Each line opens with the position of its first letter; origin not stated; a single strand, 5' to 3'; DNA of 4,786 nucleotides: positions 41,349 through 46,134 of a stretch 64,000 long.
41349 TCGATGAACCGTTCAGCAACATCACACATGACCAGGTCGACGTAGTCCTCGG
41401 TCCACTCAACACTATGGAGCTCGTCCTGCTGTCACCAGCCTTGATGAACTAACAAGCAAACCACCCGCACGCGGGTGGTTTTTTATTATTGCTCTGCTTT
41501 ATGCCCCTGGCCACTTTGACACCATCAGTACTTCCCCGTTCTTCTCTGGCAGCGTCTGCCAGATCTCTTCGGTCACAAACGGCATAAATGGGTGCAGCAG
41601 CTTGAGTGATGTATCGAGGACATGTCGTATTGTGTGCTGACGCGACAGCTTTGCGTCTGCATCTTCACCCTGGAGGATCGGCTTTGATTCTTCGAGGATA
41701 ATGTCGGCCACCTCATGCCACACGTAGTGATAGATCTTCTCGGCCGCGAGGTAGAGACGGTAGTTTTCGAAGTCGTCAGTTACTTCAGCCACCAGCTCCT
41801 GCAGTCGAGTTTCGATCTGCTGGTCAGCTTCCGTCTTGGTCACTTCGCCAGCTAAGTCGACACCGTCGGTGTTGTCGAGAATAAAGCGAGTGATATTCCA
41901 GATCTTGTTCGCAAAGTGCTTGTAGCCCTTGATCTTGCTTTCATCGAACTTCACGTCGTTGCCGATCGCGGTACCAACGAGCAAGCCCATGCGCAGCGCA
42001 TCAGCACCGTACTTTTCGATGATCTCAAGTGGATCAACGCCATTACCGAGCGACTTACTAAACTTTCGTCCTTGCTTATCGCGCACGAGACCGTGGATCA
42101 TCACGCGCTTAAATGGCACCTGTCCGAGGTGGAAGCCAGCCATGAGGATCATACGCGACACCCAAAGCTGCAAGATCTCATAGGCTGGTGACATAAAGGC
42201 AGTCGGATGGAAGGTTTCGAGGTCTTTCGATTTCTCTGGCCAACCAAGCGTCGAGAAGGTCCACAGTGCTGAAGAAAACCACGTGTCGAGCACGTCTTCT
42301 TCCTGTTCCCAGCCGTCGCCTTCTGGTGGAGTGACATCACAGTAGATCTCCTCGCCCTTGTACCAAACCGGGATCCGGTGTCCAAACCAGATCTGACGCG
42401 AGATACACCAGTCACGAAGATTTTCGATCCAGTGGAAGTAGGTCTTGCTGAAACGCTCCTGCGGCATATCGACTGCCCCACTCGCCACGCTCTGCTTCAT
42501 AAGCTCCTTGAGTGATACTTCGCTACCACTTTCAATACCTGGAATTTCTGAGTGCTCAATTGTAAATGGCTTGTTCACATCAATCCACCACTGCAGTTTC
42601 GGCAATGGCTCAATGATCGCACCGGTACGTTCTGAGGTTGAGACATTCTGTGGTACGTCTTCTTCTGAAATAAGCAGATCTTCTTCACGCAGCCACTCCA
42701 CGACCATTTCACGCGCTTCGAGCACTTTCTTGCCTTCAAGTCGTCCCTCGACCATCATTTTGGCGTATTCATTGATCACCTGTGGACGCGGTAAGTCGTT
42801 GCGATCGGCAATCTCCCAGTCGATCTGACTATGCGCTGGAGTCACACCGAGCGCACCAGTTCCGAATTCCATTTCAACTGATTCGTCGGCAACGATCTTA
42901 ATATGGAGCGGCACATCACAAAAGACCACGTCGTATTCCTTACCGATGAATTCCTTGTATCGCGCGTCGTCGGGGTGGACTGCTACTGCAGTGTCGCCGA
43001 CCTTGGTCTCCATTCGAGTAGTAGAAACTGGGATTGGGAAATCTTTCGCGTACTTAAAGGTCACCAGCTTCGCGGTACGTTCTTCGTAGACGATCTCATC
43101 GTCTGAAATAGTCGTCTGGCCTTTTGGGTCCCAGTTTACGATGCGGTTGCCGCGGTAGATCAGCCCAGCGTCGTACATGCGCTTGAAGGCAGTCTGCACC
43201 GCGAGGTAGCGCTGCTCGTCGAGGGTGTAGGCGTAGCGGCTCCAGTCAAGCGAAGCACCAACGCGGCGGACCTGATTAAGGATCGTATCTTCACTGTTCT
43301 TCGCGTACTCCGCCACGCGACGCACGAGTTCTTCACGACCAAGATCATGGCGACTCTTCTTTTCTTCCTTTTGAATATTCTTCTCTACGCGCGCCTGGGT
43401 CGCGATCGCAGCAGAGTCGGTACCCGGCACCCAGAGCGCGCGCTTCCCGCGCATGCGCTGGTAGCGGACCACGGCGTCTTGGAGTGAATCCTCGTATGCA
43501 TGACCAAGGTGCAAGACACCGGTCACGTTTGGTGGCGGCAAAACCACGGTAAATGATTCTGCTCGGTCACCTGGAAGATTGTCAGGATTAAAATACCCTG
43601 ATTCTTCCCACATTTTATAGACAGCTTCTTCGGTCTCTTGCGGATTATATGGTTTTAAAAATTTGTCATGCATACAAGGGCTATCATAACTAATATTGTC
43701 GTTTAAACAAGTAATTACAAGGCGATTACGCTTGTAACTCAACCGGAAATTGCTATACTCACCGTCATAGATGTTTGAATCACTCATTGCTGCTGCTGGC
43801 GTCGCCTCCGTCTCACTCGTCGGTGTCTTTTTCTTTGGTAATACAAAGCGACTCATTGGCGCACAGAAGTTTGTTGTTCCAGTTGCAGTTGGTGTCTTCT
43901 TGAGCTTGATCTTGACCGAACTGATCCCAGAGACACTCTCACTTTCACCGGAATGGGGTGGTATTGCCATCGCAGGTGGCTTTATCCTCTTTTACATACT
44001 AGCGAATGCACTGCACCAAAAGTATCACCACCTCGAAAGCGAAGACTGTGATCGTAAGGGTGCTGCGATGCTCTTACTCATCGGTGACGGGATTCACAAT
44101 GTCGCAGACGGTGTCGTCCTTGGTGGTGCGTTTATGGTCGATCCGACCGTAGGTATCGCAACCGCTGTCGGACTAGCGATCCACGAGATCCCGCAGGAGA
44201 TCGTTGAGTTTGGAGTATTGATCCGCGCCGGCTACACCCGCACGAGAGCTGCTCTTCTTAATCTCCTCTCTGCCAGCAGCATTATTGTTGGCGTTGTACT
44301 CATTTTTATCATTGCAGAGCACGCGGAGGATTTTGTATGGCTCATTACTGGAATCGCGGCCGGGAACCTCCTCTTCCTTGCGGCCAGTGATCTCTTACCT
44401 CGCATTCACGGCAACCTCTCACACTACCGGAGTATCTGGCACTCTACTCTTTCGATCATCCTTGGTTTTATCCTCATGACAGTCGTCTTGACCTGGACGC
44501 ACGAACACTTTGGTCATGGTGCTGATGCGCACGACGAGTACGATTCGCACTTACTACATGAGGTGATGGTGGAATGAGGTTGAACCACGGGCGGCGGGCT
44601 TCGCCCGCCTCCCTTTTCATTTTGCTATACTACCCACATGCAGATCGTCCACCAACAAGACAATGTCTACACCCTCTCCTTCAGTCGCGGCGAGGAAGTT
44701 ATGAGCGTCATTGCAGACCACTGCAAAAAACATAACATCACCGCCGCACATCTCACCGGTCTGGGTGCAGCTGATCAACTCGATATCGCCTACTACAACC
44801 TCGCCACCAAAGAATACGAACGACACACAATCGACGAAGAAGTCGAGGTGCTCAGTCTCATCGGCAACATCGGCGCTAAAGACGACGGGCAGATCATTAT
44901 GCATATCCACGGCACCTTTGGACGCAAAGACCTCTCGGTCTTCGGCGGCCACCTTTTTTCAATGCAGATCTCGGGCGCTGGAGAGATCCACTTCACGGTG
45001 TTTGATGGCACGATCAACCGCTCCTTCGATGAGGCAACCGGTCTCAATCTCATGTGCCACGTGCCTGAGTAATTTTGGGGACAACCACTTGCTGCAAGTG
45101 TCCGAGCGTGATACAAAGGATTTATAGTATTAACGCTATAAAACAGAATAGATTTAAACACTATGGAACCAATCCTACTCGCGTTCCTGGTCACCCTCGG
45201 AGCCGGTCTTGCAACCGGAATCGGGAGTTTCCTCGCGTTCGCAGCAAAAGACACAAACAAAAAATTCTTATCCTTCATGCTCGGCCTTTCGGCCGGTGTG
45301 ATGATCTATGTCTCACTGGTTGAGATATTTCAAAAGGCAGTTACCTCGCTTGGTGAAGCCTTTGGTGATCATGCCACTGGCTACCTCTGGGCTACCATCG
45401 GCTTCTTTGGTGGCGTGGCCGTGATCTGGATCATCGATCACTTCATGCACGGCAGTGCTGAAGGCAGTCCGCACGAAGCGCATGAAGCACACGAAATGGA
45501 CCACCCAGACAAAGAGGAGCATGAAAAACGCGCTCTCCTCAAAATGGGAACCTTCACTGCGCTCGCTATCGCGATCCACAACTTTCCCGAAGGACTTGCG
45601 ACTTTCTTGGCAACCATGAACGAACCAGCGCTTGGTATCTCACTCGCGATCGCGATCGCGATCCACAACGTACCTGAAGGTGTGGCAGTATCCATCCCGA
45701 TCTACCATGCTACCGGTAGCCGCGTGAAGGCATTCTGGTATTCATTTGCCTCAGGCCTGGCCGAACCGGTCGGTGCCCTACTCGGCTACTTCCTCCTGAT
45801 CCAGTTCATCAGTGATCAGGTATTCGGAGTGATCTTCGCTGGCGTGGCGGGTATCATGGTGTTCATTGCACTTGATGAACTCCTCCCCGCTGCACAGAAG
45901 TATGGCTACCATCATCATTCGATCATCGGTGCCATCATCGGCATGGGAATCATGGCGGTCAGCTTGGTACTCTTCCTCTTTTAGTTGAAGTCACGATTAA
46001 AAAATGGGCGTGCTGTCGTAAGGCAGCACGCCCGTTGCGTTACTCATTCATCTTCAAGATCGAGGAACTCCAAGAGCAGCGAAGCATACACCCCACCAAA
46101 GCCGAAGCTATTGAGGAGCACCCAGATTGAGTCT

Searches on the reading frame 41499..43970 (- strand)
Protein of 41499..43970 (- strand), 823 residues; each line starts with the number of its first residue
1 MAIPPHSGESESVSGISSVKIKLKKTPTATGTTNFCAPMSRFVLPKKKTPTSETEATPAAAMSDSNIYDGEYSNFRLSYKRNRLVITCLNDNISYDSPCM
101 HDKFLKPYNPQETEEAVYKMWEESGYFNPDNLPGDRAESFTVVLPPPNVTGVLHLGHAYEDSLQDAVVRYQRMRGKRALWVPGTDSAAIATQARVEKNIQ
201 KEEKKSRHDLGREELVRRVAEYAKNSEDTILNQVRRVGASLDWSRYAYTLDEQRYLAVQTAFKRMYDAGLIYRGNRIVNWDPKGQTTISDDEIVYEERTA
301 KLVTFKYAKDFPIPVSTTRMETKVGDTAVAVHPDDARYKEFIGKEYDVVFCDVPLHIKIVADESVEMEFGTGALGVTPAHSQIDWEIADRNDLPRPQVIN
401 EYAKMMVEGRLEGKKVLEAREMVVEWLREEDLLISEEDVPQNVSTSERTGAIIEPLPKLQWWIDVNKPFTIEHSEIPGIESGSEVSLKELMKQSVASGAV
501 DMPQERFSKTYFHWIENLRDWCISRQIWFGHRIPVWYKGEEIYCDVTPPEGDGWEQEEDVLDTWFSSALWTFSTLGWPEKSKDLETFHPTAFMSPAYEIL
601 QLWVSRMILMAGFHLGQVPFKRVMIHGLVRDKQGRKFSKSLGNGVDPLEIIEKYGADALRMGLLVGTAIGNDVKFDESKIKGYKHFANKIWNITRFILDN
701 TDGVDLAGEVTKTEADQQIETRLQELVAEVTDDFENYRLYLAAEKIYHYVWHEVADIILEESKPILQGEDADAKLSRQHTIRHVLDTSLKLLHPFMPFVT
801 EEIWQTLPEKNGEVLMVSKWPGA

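Call 46: search_protein_families(library=pfam, proteins=[window:41499-43970:-], max_evalue=0.001)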
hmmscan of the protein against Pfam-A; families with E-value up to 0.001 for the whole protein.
window:41499-43970:- (823 aa): 4 families
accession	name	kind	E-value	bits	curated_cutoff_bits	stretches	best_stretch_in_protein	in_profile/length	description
PF00133.28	tRNA-synt_1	-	2.5e-119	399.2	22.7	2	117-544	2-256/414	tRNA synthetases class I (I, L, M and V)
PF08264.19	Anticodon_1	-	7.5e-30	104.2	25.1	1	716-821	1-105/148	Anticodon-binding domain of tRNA ligase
PF09334.17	tRNA-synt_1g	-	4e-21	75.7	20.1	2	147-293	8-135/391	tRNA synthetases class I (M)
PF13603.12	tRNA-synt_1_2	-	1.1e-05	25.4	25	1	357-403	98-144/185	Leucyl-tRNA synthetase, editing domain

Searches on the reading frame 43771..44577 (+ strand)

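Call 46: search_protein_families(library=pfam, proteins=[window:43771-44577:+], max_evalue=0.001)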
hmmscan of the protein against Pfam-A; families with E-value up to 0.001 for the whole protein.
window:43771-44577:+ (268 aa): 1 family
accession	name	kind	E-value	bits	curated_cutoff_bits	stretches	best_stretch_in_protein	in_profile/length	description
PF02535.28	Zip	-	2.3e-24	86.7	35.1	1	86-239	165-322/323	ZIP Zinc transporter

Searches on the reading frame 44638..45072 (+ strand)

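Call 90: search_protein_families(library=pfam, proteins=[window:44638-45072:+], max_evalue=0.001)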
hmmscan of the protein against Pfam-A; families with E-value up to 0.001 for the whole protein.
window:44638-45072:+ (144 aa): 1 family
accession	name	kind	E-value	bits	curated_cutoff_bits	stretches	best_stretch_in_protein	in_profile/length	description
PF03479.20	PCC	-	1.4e-25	90.4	25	1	10-123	2-116/117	Plants and Prokaryotes Conserved (PCC) domain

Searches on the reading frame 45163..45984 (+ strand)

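Call 46: search_protein_families(library=pfam, proteins=[window:45163-45984:+], max_evalue=0.001)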
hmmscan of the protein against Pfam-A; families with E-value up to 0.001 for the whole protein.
window:45163-45984:+ (273 aa): 1 family
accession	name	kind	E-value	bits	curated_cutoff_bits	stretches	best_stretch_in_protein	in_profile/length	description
PF02535.28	Zip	-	1.9e-35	123.1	35.1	1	5-266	5-321/323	ZIP Zinc transporter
